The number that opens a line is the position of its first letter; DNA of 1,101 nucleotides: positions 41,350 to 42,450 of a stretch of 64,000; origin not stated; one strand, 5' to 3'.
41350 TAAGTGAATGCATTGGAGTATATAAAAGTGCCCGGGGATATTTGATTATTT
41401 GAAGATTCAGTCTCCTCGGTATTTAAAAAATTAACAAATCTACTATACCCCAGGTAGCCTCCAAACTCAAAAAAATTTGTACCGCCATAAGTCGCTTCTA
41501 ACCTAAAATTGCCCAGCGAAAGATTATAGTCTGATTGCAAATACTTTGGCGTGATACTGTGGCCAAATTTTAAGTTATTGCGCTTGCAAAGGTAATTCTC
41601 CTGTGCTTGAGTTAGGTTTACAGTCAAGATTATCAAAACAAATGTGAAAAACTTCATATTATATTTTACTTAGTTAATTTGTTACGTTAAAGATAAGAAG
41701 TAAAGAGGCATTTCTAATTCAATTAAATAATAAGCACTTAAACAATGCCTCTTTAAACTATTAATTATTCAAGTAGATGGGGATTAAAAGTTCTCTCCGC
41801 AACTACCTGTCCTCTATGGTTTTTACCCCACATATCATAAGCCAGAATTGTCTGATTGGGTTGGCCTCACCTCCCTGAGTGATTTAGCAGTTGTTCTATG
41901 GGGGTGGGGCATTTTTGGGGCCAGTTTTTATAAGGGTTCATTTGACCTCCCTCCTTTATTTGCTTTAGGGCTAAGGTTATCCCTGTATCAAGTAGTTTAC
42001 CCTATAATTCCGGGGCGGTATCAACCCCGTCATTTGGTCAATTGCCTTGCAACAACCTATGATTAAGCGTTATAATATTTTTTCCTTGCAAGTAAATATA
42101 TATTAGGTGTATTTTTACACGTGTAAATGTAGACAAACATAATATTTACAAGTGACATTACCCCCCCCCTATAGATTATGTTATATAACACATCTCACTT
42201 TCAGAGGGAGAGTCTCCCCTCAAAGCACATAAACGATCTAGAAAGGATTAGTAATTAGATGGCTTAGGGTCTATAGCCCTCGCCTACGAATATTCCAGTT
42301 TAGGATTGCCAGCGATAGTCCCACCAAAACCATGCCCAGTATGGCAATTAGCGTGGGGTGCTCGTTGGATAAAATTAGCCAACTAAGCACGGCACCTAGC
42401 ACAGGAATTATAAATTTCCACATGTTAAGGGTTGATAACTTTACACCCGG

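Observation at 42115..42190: Homopolymeric G9 tract at a fixed position in the cassette-1 promoter (candidate phase-variation switch)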

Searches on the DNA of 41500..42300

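Call 32: search_rna_families(source=window, start=41500, end=42300, threshold=evalue, max_evalue=10)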
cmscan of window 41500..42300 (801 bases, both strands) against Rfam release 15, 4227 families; matches with E-value up to 10: 4.
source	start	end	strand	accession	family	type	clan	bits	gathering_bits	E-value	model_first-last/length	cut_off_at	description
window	41691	41809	-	RF02412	snoR144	Gene; snRNA; snoRNA; HACA-box;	-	17.7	100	1.2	1-145/145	no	Small nucleolar RNA snoR144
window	42030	42134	+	RF02697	LDH1_5p_UTR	Cis-reg;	-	16.1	113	8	1-102/102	no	LDH1 5'UTR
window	42018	42053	-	RF01346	CRISPR-DR36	Gene; CRISPR;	-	14.3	38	2.8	1-36/36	no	CRISPR RNA direct repeat element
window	41694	41860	+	RF00628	RgsA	Gene; sRNA;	-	12.2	88.4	1.8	1-194/194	no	RgsA sRNA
